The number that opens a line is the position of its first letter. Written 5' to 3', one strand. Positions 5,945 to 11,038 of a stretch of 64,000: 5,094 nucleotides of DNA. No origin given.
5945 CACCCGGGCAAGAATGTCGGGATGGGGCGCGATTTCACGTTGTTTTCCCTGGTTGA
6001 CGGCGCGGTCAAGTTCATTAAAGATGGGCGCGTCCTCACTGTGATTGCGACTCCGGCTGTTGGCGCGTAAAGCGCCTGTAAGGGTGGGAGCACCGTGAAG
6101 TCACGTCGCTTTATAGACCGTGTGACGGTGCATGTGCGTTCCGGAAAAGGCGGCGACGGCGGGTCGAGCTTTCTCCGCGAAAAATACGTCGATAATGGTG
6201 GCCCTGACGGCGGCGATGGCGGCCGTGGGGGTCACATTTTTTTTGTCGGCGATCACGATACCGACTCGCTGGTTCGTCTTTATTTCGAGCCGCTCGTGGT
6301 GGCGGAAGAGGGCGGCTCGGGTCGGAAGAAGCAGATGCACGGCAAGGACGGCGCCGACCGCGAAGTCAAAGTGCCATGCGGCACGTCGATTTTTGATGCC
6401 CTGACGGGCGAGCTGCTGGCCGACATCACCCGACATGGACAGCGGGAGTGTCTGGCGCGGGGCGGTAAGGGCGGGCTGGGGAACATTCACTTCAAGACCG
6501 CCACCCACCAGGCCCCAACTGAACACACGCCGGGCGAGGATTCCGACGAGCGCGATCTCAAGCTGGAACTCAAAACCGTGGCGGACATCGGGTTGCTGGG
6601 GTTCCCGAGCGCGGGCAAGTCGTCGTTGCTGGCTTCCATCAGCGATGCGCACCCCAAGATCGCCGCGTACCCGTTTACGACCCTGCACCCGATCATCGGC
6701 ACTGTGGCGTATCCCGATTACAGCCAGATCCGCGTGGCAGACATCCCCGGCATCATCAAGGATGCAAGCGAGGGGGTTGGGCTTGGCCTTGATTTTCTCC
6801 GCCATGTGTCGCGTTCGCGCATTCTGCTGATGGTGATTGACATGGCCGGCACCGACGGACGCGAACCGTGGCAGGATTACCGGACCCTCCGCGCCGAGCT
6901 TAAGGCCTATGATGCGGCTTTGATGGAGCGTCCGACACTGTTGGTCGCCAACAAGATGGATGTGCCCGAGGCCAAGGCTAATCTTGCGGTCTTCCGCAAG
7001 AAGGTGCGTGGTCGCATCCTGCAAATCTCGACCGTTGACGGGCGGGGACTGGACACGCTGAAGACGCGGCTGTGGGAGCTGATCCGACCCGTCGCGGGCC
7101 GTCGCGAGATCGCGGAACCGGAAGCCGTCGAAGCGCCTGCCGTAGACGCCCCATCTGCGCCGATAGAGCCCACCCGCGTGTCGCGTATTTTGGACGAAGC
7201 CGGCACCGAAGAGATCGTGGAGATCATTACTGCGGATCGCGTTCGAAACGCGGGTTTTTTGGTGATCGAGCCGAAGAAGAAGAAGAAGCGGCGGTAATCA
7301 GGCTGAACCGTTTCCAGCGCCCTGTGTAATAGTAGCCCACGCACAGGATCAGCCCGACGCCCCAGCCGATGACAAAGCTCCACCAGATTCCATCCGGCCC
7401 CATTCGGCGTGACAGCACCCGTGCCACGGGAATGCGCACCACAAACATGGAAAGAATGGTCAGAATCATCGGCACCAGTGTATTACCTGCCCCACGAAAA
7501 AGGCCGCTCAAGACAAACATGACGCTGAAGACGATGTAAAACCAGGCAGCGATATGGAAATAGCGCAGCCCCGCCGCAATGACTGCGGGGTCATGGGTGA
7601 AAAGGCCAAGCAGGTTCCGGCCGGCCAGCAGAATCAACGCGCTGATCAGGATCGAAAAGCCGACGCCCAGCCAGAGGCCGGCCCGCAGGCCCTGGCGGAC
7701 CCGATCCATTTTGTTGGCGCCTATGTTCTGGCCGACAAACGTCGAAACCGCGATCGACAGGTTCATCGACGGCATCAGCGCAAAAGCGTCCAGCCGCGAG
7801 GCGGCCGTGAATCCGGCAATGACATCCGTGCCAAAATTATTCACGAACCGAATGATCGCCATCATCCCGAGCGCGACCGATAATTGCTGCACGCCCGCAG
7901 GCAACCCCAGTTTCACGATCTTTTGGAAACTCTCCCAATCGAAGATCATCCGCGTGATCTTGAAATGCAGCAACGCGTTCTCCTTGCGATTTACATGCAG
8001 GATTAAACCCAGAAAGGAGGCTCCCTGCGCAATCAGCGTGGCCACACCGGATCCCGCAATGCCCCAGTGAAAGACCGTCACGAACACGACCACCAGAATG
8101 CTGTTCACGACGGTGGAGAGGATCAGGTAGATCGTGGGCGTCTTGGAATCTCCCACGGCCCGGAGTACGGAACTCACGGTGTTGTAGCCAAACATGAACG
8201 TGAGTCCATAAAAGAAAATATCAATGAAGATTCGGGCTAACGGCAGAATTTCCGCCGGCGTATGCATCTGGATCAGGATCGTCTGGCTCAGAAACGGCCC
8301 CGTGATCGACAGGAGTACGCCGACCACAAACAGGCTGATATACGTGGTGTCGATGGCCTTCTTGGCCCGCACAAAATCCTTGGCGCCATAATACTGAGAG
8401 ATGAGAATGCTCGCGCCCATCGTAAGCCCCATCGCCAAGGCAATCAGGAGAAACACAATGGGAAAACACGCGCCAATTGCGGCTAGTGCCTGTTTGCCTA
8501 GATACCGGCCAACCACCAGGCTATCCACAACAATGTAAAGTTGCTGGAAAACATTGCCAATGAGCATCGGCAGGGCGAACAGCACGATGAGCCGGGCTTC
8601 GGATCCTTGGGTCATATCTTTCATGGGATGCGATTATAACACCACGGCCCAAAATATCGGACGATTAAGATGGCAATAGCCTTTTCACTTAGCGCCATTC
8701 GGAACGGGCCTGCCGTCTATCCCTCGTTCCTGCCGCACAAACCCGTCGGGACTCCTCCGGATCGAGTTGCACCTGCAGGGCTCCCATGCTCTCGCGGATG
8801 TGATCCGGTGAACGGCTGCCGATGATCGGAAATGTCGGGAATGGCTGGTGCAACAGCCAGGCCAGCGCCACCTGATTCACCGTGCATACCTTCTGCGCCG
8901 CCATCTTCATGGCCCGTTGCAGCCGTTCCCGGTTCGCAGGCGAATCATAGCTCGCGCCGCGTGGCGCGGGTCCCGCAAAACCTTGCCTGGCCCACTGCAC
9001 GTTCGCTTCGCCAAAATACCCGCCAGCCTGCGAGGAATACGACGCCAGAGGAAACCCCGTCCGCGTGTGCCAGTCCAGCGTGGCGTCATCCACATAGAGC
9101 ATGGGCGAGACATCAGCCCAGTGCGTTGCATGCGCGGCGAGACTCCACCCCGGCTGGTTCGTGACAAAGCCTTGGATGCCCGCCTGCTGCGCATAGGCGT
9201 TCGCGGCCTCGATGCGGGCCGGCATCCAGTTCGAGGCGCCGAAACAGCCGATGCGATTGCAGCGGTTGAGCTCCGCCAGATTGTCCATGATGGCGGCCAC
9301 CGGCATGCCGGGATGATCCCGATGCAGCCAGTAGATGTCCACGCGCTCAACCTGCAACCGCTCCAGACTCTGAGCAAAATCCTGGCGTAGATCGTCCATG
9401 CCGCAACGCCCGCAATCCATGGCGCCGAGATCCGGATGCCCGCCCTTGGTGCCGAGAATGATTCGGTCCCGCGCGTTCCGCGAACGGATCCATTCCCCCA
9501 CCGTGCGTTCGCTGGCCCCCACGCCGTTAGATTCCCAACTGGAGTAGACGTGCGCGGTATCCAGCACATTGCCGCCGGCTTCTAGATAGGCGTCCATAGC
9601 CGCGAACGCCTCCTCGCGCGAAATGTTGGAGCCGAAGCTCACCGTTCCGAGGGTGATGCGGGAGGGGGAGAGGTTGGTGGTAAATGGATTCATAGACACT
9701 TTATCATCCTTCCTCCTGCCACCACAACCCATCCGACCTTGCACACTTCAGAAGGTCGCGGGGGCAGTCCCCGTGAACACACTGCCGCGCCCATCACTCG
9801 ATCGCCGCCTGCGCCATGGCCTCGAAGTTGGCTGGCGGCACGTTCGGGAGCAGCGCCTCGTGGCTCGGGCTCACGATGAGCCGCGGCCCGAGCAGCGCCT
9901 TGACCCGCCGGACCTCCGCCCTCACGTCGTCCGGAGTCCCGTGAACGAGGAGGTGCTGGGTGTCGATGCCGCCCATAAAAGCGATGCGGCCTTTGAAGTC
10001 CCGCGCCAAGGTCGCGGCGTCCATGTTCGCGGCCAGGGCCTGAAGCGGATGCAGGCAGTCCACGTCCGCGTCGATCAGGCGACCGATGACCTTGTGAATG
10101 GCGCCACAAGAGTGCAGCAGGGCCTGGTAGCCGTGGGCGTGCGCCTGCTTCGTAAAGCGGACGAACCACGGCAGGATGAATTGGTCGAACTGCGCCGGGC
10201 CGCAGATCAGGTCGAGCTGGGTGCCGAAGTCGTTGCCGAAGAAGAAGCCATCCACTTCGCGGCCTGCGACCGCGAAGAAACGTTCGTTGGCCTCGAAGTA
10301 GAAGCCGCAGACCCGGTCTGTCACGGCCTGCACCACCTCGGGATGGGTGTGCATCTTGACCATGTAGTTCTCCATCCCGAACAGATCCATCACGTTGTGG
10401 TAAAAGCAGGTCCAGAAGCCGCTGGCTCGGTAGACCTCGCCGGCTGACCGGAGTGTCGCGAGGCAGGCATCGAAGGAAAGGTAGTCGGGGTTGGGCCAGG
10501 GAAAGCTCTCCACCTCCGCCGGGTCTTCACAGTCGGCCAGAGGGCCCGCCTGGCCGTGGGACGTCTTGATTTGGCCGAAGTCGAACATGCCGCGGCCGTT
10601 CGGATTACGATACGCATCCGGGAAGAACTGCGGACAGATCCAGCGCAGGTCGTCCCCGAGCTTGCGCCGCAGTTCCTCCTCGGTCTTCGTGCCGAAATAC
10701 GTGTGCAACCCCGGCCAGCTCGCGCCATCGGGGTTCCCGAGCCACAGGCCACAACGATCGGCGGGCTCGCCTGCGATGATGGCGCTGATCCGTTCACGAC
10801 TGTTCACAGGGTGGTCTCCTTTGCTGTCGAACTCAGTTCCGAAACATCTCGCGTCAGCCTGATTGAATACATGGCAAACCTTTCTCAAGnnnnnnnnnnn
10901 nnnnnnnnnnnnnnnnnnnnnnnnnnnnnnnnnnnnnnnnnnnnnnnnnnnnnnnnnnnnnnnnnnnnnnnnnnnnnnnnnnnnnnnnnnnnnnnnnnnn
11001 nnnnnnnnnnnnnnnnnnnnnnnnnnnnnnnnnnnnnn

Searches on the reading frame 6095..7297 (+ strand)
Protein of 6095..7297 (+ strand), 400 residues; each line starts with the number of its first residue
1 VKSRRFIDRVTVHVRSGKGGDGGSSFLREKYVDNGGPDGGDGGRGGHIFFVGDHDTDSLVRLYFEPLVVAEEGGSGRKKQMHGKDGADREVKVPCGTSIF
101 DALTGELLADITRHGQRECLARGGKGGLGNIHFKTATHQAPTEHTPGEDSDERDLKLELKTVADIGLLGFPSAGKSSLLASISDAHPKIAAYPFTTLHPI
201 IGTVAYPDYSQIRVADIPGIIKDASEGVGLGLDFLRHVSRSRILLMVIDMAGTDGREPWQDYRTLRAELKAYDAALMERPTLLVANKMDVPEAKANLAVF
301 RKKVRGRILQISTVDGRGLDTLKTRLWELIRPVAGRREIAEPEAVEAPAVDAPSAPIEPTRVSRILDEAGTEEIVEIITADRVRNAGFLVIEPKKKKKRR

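Call 32: search_protein_families(library=pfam, proteins=[window:6095-7297:+], max_evalue=0.001)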
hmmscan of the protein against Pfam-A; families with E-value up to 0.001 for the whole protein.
window:6095-7297:+ (400 aa): 3 families
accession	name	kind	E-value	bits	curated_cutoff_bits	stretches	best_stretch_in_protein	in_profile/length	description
PF01018.28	GTP1_OBG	-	6.4e-54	182.2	27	1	7-161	1-155/155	GTP1/OBG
PF01926.29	MMR_HSR1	-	2.2e-21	76.5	21.9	1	165-287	2-113/113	50S ribosome-binding GTPase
PF02421.24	FeoB_N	-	7.8e-08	32.4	27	1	165-324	3-154/156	Ferrous iron transport protein B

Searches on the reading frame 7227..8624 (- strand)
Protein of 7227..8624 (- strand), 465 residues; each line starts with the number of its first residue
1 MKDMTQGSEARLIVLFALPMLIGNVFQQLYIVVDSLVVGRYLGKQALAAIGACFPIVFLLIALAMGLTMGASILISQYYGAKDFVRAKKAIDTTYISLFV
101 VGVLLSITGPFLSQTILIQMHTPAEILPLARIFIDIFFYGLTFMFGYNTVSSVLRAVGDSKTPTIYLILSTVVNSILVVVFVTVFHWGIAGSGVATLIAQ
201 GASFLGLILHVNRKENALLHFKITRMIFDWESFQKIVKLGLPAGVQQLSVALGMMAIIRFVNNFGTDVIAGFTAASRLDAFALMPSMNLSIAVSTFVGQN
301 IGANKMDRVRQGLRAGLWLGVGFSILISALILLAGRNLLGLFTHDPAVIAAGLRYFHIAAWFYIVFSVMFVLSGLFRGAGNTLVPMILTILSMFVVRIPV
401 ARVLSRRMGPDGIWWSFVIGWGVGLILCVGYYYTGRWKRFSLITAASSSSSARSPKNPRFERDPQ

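Call 32: search_protein_families(library=pfam, proteins=[window:7227-8624:-], max_evalue=0.001)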
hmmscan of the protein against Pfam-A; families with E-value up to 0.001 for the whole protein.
window:7227-8624:- (465 aa): 1 family
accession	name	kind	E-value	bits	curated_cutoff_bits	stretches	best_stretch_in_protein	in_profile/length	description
PF01554.23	MatE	-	2e-69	232.8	24.9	2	242-401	1-159/161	MatE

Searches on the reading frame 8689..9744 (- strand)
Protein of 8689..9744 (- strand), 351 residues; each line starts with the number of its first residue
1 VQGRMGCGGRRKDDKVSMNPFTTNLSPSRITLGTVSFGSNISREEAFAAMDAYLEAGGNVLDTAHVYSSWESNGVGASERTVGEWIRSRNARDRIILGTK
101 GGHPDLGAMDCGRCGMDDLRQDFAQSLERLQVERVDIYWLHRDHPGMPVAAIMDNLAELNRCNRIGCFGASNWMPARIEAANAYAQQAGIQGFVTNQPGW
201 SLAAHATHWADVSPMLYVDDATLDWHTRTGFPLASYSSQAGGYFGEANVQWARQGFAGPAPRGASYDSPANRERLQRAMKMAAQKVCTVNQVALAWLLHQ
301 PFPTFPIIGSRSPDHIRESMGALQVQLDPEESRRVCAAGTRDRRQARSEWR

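Call 32: search_protein_families(library=pfam, proteins=[window:8689-9744:-], max_evalue=0.001)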
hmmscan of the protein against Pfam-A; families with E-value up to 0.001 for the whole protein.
window:8689-9744:- (351 aa): 1 family
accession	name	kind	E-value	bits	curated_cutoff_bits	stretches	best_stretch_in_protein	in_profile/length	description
PF00248.27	Aldo_ket_red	-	3.9e-52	177.6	24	1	29-335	1-286/291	Aldo/keto reductase family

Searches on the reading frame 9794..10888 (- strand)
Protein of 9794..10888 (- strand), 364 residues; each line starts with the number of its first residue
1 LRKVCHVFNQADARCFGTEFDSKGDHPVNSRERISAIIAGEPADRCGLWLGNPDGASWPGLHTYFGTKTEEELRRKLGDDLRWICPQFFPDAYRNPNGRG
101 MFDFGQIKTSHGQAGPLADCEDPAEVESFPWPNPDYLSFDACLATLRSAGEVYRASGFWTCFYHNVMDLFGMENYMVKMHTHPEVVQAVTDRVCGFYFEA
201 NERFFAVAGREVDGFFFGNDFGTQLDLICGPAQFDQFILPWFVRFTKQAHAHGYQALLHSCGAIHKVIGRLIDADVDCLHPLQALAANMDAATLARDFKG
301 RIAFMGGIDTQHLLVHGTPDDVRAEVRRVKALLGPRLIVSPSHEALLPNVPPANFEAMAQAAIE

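Call 32: search_protein_families(library=pfam, proteins=[window:9794-10888:-], max_evalue=0.001)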
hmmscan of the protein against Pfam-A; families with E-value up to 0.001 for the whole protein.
window:9794-10888:- (364 aa): 1 family
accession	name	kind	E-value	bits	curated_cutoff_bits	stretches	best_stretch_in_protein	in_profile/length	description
PF01208.23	URO-D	-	4.5e-17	62.5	23.9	1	150-362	134-343/346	Uroporphyrinogen decarboxylase (URO-D)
